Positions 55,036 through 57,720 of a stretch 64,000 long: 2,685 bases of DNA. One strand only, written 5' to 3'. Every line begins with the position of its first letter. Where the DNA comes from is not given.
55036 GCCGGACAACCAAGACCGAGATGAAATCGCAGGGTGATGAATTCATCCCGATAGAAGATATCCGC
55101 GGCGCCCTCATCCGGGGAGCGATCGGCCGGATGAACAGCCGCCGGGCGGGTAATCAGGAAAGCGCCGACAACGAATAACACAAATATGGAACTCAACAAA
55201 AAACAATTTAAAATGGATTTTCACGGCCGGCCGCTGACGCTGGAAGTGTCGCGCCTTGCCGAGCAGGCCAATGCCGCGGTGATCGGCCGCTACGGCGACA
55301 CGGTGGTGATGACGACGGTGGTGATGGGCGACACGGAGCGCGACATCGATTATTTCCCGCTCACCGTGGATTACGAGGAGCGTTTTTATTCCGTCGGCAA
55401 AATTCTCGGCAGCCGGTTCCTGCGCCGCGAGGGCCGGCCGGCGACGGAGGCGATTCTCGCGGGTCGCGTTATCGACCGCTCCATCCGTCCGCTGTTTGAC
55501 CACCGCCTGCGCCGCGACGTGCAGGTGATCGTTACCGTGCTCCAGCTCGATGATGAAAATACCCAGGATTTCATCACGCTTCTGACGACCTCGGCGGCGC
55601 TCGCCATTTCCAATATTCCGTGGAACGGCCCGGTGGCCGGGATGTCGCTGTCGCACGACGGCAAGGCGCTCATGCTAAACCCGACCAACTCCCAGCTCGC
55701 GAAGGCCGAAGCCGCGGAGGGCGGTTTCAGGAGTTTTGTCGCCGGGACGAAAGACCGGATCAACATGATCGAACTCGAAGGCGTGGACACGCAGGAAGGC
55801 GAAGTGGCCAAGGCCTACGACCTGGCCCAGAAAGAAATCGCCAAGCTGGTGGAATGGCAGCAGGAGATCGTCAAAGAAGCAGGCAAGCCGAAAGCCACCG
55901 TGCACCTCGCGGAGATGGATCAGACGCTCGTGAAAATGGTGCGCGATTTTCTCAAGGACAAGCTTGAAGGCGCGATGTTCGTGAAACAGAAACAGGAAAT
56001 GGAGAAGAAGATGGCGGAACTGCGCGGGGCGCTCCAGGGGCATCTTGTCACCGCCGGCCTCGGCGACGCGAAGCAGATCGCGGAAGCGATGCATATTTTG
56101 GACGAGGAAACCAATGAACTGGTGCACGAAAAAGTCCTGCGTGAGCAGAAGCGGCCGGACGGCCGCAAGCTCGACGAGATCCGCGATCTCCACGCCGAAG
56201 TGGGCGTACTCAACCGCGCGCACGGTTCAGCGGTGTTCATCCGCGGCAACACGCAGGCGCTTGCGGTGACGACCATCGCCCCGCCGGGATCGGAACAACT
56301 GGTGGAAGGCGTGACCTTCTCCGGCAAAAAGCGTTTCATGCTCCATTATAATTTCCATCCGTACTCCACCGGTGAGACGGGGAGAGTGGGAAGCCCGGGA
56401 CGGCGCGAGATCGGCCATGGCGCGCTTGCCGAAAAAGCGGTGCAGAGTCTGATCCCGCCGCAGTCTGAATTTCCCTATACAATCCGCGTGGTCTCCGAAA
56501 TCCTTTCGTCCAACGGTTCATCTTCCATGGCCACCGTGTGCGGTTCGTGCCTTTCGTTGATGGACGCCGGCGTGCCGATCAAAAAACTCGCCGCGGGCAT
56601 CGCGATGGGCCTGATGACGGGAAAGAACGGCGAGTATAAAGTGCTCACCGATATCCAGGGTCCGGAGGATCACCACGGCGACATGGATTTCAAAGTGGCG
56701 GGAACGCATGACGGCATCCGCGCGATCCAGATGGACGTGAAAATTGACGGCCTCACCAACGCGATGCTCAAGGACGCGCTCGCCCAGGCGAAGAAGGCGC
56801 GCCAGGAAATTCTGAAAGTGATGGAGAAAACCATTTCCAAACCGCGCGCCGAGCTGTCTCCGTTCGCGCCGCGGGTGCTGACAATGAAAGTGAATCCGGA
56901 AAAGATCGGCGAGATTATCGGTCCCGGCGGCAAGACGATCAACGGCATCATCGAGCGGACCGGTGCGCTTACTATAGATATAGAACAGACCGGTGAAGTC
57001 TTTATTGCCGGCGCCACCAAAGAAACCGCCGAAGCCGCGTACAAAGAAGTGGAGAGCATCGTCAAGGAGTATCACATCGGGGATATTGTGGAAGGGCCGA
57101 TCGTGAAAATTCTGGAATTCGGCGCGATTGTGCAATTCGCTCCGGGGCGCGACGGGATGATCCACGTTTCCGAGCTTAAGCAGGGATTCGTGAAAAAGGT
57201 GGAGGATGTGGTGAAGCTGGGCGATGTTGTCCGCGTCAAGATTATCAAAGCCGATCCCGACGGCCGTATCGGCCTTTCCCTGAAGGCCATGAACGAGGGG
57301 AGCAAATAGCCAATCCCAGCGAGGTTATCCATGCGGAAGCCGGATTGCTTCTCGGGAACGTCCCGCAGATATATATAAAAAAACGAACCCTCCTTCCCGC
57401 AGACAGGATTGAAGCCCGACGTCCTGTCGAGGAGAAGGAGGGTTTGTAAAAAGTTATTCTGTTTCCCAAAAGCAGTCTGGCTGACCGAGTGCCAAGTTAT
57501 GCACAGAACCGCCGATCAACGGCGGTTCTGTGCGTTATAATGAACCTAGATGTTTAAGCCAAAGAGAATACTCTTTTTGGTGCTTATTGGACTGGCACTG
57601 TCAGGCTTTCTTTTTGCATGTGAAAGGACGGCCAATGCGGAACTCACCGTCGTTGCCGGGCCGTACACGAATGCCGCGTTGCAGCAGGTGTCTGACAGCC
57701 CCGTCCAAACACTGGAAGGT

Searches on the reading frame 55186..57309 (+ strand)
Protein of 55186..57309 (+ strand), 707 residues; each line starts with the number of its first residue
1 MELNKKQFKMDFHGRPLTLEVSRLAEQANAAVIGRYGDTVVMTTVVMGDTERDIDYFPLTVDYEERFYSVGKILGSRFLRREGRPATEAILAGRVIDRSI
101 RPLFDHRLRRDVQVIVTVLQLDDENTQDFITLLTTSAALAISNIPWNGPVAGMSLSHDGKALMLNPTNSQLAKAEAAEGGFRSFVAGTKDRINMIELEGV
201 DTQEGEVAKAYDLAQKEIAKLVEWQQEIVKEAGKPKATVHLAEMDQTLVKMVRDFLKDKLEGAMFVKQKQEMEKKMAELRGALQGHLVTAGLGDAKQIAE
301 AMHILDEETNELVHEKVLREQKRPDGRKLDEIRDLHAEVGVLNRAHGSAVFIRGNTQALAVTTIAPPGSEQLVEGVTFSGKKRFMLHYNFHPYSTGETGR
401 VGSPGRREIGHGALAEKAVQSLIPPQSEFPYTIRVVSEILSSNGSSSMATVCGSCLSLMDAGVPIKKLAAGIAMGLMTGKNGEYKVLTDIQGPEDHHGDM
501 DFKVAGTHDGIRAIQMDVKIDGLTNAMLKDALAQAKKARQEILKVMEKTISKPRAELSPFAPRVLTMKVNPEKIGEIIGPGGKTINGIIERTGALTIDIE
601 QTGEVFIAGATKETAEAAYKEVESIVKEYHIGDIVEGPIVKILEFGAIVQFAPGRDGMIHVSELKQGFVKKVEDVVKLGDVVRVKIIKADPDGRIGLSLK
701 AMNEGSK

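Call 14: find_encoding_contigs(protein=window:55186-57309:+, flank=10000, max_places=10)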
Protein window:55186-57309:+ (707 aa): 3 contigs read that carry it; 3 places shown.
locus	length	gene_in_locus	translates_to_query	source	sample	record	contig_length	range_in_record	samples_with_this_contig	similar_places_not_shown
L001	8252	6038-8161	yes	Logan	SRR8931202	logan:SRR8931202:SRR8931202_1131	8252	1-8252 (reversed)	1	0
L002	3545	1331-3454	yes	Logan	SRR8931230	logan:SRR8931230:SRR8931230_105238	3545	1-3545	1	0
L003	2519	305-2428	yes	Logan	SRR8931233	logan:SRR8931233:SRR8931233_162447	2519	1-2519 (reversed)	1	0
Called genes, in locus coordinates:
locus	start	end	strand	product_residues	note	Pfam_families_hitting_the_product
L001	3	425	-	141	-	?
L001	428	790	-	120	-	-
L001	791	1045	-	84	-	PF01541:GIY-YIG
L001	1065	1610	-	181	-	PF13483:Lactamase_B_3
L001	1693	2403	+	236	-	PF13643:DUF4145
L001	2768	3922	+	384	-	PF14082:SduA_C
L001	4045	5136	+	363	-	PF23459:S1_RRP5 (faint), PF00575:S1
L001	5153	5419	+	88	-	PF00312:Ribosomal_S15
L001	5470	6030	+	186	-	PF01936:NYN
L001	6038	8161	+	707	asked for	PF01138:RNase_PH, PF03725:RNase_PH_C (faint), PF03726:PNPase (weak), PF01138:RNase_PH, PF00013:KH_1, PF00575:S1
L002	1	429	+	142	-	?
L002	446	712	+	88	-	PF00312:Ribosomal_S15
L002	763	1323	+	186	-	PF01936:NYN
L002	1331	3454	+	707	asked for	PF01138:RNase_PH, PF03725:RNase_PH_C (faint), PF03726:PNPase (weak), PF01138:RNase_PH, PF00013:KH_1, PF00575:S1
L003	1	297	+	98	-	?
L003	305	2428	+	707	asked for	PF01138:RNase_PH, PF03725:RNase_PH_C (faint), PF03726:PNPase (weak), PF01138:RNase_PH, PF00013:KH_1, PF00575:S1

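Call 30: find_homologous_proteins(query=window:55186-57309:+, max_evalue=1e-100)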
Query window:55186-57309:+ (707 aa): 8000 proteins with E <= 1e-100 among 8000 candidates; the best 120 are listed.
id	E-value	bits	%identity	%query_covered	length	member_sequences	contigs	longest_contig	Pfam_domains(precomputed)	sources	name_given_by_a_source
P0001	0.0e+0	1553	100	100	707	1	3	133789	PF00013.36,PF03725.21,PF00575.30,PF03726.20,PF01138.28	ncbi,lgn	-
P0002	0.0e+0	1230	80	100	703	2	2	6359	PF00013.36,PF00575.30,PF03726.20,PF01138.28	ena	-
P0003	0.0e+0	1207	77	99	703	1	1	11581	PF00013.36,PF00575.30,PF03726.20,PF01138.28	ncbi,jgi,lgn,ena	-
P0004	0.0e+0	1198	77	100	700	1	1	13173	PF00013.36,PF03725.21,PF00575.30,PF03726.20,PF01138.28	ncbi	-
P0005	0.0e+0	1198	78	99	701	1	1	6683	PF00013.36,PF03725.21,PF00575.30,PF01138.28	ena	-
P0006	0.0e+0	1195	77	99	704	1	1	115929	PF00013.36,PF00575.30,PF03726.20,PF01138.28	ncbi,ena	-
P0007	0.0e+0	1189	77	99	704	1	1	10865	PF00013.36,PF00575.30,PF03726.20,PF01138.28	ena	-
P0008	0.0e+0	1180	76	100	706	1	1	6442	PF00013.36,PF00575.30,PF03726.20,PF01138.28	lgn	-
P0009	0.0e+0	1167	78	97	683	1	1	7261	PF00013.36,PF03725.21,PF00575.30,PF01138.28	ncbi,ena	-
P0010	0.0e+0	1154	74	99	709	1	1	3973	PF00013.36,PF00575.30,PF03726.20,PF01138.28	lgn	-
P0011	0.0e+0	1145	74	99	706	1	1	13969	PF00013.36,PF00575.30,PF03726.20,PF01138.28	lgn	-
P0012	0.0e+0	1137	73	99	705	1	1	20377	PF00013.36,PF00575.30,PF03726.20,PF01138.28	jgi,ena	-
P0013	0.0e+0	1129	72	100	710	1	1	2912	PF00013.36,PF00575.30,PF23459.2,PF03726.20,PF01138.28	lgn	-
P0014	0.0e+0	1118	73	97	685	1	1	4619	PF00013.36,PF03725.21,PF00575.30,PF01138.28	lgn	-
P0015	0.0e+0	1118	72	99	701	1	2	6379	PF00013.36,PF00575.30,PF03726.20,PF01138.28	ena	-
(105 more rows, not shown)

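Call 31: find_encoding_contigs(protein=P0002, flank=10000, max_places=4)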
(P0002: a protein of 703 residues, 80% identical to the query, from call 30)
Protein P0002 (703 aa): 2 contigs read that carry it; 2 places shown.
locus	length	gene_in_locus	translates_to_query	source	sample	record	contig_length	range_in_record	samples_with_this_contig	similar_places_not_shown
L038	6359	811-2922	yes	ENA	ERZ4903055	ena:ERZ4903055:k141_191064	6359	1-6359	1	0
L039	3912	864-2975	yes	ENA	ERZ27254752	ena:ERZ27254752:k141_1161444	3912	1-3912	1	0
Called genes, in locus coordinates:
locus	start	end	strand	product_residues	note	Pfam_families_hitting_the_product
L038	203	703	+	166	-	PF01936:NYN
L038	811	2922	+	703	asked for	PF01138:RNase_PH, PF03726:PNPase, PF01138:RNase_PH, PF00013:KH_1, PF00575:S1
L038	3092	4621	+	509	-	PF13620:CarboxypepD_reg, PF13715:CarbopepD_reg_2 (weak), PF17210:SdrD_B (faint), PF13620:CarboxypepD_reg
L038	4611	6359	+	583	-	?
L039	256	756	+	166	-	PF01936:NYN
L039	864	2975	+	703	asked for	PF01138:RNase_PH, PF03726:PNPase, PF01138:RNase_PH, PF00013:KH_1, PF00575:S1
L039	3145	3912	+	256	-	?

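Call 32: find_encoding_contigs(protein=P0006, flank=10000, max_places=4)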
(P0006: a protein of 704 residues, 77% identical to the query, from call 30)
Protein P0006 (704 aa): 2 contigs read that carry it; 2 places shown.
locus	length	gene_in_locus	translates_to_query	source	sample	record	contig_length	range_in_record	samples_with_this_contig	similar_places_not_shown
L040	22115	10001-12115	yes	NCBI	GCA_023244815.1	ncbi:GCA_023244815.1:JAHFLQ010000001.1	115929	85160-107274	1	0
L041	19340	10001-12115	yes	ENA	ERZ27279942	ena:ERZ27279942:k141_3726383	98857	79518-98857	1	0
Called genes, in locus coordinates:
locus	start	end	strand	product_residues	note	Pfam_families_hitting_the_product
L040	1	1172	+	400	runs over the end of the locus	PF01145:Band_7 (weak)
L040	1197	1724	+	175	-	-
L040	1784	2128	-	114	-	PF18895:T4SS_pilin (weak)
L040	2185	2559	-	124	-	PF04956:TrbC (faint), PF18895:T4SS_pilin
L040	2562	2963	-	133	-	PF18895:T4SS_pilin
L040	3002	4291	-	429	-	PF01547:SBP_bac_1, PF13416:SBP_bac_8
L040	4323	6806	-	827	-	PF00521:DNA_topoisoIV, PF03989:DNA_gyraseA_C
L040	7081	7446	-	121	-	-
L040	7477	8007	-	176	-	PF13483:Lactamase_B_3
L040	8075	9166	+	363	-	PF23459:S1_RRP5 (faint), PF00575:S1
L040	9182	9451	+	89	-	PF00312:Ribosomal_S15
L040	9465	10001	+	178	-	PF01936:NYN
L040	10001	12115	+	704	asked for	PF01138:RNase_PH, PF03726:PNPase (weak), PF01138:RNase_PH, PF00013:KH_1, PF00575:S1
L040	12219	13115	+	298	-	-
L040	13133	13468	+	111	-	PF01258:zf-dskA_traR (weak)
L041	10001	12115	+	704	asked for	PF01138:RNase_PH, PF03726:PNPase (weak), PF01138:RNase_PH, PF00013:KH_1, PF00575:S1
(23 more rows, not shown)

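Call 33: find_encoding_contigs(protein=P0004, flank=10000, max_places=4)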
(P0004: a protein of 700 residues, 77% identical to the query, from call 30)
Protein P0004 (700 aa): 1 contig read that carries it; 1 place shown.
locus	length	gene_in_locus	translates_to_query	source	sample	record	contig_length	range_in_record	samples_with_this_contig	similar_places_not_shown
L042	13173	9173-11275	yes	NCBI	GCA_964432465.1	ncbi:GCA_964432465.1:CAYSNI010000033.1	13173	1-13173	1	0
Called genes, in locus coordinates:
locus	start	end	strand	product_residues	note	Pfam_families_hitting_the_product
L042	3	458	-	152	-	?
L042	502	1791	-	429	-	PF01547:SBP_bac_1, PF13416:SBP_bac_8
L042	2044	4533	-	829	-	PF00521:DNA_topoisoIV, PF03989:DNA_gyraseA_C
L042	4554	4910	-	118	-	-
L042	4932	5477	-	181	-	PF13483:Lactamase_B_3 (weak)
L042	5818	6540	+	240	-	PF00376:MerR, PF12728:HTH_17, PF13411:MerR_1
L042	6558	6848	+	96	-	PF14213:DUF4325 (weak)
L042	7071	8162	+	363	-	PF23459:S1_RRP5 (faint), PF00575:S1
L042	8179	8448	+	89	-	PF00312:Ribosomal_S15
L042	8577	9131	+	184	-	PF01936:NYN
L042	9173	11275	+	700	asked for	PF01138:RNase_PH, PF03725:RNase_PH_C (faint), PF03726:PNPase (weak), PF01138:RNase_PH, PF00013:KH_1, PF00575:S1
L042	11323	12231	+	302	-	-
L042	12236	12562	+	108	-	PF01258:zf-dskA_traR (weak)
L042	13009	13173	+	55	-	?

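Call 82: find_encoding_contigs(protein=P0005, flank=10000, max_places=3)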
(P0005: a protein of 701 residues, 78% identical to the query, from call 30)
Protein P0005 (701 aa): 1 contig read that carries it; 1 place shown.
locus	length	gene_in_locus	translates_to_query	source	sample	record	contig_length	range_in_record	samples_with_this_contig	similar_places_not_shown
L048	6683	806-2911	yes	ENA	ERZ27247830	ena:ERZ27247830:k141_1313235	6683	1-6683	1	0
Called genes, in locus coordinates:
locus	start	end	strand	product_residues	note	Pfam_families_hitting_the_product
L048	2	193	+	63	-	?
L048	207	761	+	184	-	PF01936:NYN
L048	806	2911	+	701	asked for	PF01138:RNase_PH, PF03725:RNase_PH_C (faint), PF01138:RNase_PH, PF00013:KH_1, PF00575:S1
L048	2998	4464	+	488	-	PF13620:CarboxypepD_reg, PF13715:CarbopepD_reg_2 (weak), PF13620:CarboxypepD_reg (weak)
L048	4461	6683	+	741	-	?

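Call 83: find_encoding_contigs(protein=P0003, flank=10000, max_places=3)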
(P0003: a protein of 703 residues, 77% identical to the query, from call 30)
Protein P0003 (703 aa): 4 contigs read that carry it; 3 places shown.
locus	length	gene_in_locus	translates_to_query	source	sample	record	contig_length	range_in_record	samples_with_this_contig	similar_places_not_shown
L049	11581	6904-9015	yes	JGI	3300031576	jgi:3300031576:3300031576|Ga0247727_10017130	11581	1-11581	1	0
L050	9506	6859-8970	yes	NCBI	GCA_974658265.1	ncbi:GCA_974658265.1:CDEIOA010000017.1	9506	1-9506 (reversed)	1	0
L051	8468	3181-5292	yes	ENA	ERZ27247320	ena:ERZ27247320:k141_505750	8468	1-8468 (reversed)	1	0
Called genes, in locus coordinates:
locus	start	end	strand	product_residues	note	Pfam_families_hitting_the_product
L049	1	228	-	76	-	?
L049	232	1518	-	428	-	PF01547:SBP_bac_1, PF13416:SBP_bac_8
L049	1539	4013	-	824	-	PF00521:DNA_topoisoIV, PF03989:DNA_gyraseA_C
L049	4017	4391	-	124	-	-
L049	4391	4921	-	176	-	PF13483:Lactamase_B_3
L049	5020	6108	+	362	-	PF23459:S1_RRP5 (faint), PF00575:S1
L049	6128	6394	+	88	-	PF00312:Ribosomal_S15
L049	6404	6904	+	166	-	PF01936:NYN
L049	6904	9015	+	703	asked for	PF01138:RNase_PH, PF03726:PNPase, PF01138:RNase_PH, PF00013:KH_1, PF00575:S1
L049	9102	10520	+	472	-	PF07210:DUF1416 (faint), PF13620:CarboxypepD_reg, PF13715:CarbopepD_reg_2 (faint), PF22904:NOMO1-like_2nd (faint), PF13620:CarboxypepD_reg (weak)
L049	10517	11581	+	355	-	?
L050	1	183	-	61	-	?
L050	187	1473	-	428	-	PF01547:SBP_bac_1, PF13416:SBP_bac_8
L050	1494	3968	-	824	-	PF00521:DNA_topoisoIV, PF03989:DNA_gyraseA_C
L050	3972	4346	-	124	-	-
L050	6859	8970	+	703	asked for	PF01138:RNase_PH, PF03726:PNPase, PF01138:RNase_PH, PF00013:KH_1, PF00575:S1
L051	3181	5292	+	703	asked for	PF01138:RNase_PH, PF03726:PNPase, PF01138:RNase_PH, PF00013:KH_1, PF00575:S1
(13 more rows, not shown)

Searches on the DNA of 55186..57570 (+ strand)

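Call 10: search_rna_families(source=window, start=57290, end=57570, threshold=evalue, max_evalue=10, show_alignments=3)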
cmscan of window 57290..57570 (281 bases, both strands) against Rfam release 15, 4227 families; matches with E-value up to 10: 7.
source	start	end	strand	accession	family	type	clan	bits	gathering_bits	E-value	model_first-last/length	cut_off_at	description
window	57382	57448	-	RF03970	mir-2766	Gene; miRNA;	-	27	60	0.00045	1-68/68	no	mir-2766 microRNA precursor family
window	57454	57475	-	RF00180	REN-SRE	Cis-reg;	-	16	41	0.14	1-24/37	no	Renin stability regulatory element (REN-SRE)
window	57500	57543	+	RF02624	BSnc150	Gene; sRNA;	-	16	73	2.2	1-44/44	no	Brucella sRNA 150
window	57385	57445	+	RF04147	MIR6224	Gene; miRNA;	-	14.9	171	1.2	1-176/176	no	MIR6224 microRNA precursor family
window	57500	57544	-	RF00125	IS128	Gene; sRNA;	-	13.2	80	2.1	154-198/209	no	IS128 RNA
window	57498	57536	-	RF03705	mir-1278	Gene; miRNA;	-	13.1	61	8.7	1-77/77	no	mir-1278 microRNA precursor family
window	57443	57517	-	RF03840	mir-3064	Gene; miRNA;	-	12.5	76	7.5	1-67/67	no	mir-3064 microRNA precursor family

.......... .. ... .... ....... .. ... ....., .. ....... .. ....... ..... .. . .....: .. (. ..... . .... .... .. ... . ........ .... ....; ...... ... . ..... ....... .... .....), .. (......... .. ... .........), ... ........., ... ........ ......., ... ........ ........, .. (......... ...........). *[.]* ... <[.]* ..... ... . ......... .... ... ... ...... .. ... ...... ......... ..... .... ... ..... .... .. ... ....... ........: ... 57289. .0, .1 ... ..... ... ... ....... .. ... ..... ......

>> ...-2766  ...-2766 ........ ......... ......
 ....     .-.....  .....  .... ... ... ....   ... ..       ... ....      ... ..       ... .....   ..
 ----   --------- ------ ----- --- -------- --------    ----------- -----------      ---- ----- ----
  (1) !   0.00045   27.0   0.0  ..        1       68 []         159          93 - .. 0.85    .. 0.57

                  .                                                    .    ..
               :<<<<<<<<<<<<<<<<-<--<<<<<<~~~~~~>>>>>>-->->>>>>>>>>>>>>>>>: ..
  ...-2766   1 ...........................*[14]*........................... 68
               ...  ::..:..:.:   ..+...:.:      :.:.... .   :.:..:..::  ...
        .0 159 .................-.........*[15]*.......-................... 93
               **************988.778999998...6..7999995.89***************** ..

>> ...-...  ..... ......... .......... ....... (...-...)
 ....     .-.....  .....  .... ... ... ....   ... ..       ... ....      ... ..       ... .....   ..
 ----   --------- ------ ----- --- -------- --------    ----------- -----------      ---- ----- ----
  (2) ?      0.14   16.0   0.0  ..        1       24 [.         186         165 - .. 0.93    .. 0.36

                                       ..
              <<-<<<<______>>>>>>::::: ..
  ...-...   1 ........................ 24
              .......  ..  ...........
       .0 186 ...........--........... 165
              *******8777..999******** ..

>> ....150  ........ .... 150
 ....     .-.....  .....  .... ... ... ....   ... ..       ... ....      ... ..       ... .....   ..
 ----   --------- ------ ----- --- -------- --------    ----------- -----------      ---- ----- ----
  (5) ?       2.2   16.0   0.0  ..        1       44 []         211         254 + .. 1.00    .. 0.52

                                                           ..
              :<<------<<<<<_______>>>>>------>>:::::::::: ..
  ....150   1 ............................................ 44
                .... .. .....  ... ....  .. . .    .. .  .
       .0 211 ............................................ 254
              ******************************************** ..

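Call 68: search_dna_similar(query=window:57336-57484:+, collection=phages, mode=distant, max_evalue=0.01)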
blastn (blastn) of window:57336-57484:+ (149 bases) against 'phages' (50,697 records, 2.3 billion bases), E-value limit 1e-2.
No match.

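Call 69: search_dna_similar(query=window:57336-57484:+, collection=plasmids, mode=distant, max_evalue=0.01)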
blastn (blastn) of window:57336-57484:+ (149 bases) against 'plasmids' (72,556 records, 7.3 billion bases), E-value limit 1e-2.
No match.
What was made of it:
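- Tried and rejected: Phage and plasmid BLAST gave no match (calls 68, 69).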

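Call 97: search_rna_families(source=L040, start=13400, end=13720, threshold=evalue, max_evalue=10, show_alignments=2)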
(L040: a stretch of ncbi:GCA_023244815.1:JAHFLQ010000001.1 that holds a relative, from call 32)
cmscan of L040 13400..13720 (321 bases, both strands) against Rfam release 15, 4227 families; matches with E-value up to 10: 6.
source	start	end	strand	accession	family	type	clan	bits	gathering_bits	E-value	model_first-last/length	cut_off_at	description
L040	13647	13675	-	RF03790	MIR8008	Gene; miRNA;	-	17.6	66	0.55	1-55/55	no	MIR8008 microRNA precursor family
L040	13635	13720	-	RF00121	MicC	Gene; sRNA;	-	15.7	90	7.9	43-123/123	5'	MicC RNA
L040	13452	13514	+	RF02157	NPPA-AS1_2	Gene; lncRNA;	-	13.8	60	7.4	96-150/150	no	NPPA antisense RNA 1 conserved region 2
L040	13608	13679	+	RF00116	C0465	Gene; sRNA;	-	13.5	40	8.5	1-78/78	no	C0465 RNA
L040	13565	13627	+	RF01782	ASpks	Gene; antisense;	-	12.4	52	9.3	1-75/75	no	ASpks TB sRNA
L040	13522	13536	-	RF01792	eiav_FSE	Cis-reg; frameshift_element;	-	11.8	40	2.8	1-35/35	no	ribosomal frameshift site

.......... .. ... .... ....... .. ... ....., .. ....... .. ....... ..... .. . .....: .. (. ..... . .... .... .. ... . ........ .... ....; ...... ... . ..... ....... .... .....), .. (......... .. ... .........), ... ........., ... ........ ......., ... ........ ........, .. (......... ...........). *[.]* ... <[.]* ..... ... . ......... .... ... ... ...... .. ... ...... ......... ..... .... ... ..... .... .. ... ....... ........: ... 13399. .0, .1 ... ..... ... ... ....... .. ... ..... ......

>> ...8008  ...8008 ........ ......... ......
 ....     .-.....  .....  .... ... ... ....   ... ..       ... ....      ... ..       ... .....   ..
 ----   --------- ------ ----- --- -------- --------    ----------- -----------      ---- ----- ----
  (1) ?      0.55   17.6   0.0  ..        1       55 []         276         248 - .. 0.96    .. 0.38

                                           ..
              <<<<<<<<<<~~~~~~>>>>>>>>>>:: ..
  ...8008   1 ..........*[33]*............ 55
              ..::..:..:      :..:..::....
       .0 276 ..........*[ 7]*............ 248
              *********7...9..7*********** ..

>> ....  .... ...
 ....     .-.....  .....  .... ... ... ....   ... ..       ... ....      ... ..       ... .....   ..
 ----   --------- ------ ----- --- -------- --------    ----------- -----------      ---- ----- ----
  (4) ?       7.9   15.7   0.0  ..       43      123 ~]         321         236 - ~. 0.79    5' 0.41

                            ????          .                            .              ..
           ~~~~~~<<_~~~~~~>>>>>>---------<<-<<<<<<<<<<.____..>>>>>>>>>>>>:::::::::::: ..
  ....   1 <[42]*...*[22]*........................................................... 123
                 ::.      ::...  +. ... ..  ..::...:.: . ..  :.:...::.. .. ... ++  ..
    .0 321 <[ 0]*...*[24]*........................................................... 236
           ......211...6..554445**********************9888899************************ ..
